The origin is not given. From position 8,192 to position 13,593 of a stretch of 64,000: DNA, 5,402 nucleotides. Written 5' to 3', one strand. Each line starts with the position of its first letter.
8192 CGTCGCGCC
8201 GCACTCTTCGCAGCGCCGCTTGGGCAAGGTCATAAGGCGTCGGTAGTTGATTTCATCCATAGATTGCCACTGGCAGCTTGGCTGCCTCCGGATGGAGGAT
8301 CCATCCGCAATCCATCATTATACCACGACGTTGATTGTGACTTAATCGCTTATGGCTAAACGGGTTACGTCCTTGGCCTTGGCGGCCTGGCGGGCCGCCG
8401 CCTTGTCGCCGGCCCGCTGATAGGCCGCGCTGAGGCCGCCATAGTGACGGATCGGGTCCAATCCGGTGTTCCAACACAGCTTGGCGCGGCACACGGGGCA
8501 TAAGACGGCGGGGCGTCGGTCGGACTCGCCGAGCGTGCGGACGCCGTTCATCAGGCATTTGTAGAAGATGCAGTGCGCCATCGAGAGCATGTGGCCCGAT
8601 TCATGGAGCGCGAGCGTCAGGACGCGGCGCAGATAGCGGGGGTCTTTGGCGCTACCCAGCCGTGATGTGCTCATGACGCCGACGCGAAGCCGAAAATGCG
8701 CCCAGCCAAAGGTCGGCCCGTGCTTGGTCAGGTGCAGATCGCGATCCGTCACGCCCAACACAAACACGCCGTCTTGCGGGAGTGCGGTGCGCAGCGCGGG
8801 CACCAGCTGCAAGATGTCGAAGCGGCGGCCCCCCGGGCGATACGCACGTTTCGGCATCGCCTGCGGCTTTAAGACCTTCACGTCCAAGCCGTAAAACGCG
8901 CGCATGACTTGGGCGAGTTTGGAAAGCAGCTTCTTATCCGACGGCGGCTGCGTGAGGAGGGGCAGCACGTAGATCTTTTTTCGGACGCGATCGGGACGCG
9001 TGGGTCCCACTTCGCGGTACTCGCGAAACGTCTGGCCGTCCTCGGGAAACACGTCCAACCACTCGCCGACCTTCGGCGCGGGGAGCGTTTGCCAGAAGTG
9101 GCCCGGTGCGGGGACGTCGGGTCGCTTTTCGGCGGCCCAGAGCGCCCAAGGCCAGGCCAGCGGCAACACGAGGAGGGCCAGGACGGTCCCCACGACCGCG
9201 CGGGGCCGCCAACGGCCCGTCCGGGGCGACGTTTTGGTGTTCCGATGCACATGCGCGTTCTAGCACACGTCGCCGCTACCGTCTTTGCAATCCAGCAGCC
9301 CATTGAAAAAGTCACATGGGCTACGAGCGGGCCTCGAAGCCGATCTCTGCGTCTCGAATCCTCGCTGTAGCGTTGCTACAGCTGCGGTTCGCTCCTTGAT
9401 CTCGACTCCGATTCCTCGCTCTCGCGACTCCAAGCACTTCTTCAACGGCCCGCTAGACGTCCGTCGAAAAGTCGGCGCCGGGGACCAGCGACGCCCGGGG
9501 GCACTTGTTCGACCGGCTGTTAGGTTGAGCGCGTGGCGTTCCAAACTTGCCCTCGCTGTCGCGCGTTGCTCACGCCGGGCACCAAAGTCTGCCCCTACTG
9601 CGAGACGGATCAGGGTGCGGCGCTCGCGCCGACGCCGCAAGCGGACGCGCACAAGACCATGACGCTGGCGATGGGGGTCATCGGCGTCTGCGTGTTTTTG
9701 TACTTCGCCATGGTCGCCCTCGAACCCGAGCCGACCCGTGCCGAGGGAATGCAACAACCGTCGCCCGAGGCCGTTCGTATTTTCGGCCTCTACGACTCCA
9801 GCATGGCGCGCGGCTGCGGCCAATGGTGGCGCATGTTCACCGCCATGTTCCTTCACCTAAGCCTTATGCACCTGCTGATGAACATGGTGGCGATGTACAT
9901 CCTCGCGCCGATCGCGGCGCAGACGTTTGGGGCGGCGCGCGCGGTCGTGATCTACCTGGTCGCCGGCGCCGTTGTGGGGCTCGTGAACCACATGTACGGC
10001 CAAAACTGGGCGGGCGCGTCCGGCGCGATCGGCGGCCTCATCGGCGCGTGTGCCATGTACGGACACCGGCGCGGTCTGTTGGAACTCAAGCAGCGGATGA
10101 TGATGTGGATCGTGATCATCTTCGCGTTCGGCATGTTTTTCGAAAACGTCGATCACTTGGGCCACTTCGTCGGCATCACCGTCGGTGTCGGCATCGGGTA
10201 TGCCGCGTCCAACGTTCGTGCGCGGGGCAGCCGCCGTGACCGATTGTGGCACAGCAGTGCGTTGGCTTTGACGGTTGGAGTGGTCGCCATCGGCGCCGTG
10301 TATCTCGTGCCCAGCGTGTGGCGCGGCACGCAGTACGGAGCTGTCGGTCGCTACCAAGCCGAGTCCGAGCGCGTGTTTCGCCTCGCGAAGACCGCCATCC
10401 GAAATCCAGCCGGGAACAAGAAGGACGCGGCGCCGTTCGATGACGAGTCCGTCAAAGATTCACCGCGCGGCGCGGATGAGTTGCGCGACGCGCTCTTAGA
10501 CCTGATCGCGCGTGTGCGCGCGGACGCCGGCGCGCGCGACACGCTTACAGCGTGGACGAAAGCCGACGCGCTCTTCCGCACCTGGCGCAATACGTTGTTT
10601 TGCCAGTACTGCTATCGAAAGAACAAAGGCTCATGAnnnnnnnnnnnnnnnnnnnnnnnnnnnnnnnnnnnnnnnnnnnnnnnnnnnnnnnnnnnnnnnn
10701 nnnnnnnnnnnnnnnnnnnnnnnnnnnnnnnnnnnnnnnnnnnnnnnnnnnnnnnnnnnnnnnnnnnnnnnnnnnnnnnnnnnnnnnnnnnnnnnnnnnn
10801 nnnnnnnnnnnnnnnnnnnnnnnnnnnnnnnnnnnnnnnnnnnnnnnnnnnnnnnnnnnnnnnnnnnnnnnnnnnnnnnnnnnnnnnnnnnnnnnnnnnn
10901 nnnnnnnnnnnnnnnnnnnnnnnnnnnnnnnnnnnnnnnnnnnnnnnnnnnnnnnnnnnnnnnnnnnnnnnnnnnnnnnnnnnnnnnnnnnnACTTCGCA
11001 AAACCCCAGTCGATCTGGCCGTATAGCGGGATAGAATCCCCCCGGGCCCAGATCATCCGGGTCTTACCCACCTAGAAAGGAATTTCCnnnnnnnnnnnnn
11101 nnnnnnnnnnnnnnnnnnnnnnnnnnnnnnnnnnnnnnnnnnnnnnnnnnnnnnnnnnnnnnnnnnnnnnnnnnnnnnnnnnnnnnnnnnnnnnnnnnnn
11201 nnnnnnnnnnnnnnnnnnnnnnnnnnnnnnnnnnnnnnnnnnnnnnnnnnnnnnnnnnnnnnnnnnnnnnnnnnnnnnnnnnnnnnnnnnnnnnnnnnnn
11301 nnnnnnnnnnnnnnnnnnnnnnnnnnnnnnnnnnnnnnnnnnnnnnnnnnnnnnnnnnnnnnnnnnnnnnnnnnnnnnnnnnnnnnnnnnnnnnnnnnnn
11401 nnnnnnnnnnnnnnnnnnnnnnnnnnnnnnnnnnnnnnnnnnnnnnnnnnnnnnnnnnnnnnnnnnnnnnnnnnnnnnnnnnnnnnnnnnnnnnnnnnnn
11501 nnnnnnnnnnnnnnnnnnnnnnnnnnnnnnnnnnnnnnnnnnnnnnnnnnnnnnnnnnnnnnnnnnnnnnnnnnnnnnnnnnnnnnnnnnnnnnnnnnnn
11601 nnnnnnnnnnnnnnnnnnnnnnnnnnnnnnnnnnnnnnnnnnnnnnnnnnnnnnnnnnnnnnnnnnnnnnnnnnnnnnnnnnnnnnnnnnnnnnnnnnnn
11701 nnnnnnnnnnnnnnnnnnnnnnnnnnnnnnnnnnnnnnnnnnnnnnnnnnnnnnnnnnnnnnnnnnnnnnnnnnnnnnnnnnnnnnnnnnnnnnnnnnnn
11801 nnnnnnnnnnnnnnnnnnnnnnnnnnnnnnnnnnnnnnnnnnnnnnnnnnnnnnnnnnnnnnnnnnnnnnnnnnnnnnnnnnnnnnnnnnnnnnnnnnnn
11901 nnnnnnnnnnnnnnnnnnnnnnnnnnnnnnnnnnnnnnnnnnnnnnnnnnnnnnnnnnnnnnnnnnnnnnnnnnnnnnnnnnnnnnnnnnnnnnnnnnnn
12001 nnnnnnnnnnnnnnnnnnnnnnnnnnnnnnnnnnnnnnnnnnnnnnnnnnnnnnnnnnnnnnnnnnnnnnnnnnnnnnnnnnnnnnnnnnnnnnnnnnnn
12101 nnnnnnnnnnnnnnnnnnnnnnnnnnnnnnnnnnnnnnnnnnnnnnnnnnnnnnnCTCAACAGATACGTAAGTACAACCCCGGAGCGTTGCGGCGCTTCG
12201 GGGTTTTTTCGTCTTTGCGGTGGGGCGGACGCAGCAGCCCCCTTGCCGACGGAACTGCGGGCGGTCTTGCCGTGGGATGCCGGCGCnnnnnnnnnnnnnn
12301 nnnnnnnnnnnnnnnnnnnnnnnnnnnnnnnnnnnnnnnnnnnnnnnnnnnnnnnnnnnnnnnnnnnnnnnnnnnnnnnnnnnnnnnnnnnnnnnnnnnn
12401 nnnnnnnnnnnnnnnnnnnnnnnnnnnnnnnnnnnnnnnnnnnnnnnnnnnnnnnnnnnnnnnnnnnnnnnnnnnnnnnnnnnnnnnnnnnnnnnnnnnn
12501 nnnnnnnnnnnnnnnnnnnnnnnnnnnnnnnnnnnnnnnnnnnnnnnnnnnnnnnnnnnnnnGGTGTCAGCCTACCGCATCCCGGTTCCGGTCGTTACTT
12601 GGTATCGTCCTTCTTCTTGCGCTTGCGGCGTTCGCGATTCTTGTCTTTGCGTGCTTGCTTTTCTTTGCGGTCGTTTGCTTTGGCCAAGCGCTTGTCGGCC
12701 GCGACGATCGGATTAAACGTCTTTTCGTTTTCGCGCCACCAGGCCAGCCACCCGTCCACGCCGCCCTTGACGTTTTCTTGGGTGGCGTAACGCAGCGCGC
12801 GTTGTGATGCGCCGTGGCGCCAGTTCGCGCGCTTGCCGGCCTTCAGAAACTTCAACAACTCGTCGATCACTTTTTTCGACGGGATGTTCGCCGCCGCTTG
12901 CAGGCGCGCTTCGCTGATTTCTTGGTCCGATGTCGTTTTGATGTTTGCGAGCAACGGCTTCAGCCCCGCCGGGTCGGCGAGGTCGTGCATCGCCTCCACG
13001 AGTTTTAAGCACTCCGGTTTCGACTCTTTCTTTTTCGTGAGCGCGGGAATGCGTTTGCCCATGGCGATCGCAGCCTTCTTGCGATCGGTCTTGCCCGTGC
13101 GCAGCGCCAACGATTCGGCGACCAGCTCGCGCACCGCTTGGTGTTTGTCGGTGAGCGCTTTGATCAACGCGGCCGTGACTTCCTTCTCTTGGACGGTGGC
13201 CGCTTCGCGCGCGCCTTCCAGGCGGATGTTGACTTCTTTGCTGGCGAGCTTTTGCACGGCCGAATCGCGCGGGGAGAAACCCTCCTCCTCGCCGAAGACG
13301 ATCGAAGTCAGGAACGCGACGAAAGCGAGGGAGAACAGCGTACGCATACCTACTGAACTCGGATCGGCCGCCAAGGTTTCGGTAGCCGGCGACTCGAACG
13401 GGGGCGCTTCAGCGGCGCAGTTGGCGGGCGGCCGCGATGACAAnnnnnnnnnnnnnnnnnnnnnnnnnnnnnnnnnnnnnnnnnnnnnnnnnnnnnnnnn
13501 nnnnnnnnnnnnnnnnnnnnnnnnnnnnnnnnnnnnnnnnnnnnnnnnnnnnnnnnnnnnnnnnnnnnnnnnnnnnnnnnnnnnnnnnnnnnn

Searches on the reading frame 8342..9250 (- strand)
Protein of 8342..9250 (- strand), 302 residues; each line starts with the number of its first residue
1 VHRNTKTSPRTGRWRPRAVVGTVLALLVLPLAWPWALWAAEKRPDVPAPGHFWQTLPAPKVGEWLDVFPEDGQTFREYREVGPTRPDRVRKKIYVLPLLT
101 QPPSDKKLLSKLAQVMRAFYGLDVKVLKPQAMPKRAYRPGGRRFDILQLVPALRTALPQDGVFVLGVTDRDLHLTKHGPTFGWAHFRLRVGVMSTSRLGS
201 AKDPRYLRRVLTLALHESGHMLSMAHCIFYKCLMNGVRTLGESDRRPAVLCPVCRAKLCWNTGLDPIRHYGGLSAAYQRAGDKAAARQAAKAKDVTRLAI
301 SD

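Call 7: search_protein_families(library=pfam, proteins=[window:8342-9250:-], max_evalue=0.001)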
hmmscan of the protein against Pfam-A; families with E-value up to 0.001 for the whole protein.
window:8342-9250:- (302 aa): 1 family
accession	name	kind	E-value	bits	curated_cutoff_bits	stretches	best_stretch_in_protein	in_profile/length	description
PF07998.17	Peptidase_M54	-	4.4e-09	37.1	24.4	1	161-258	94-192/194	Peptidase family M54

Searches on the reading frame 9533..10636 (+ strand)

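Call 7: search_protein_families(library=pfam, proteins=[window:9533-10636:+], max_evalue=0.001)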
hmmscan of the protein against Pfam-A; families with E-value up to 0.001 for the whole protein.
window:9533-10636:+ (367 aa): 2 families
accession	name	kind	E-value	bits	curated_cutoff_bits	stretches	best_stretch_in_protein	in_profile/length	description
PF01694.28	Rhomboid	-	2.9e-23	83.1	22.6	1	96-225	2-140/143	Rhomboid domain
PF13248.11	Zn_ribbon_3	-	0.0001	22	27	1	4-26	3-25/26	zinc-ribbon domain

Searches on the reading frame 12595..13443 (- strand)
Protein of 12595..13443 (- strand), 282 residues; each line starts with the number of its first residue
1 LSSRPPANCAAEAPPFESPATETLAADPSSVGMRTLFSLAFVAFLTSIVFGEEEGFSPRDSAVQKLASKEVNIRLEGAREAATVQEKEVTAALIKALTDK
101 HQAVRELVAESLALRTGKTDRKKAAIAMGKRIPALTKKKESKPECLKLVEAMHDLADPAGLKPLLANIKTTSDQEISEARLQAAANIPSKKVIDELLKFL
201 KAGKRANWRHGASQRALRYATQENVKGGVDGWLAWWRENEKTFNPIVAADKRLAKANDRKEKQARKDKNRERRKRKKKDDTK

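Call 7: search_protein_families(library=pfam, proteins=[window:12595-13443:-], max_evalue=0.001)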
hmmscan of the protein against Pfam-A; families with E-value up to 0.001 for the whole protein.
window:12595-13443:- (282 aa): 1 family
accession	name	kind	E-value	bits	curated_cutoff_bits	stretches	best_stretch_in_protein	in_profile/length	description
PF13646.12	HEAT_2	-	9.6e-08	32.7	27.7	1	63-117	5-59/88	HEAT repeats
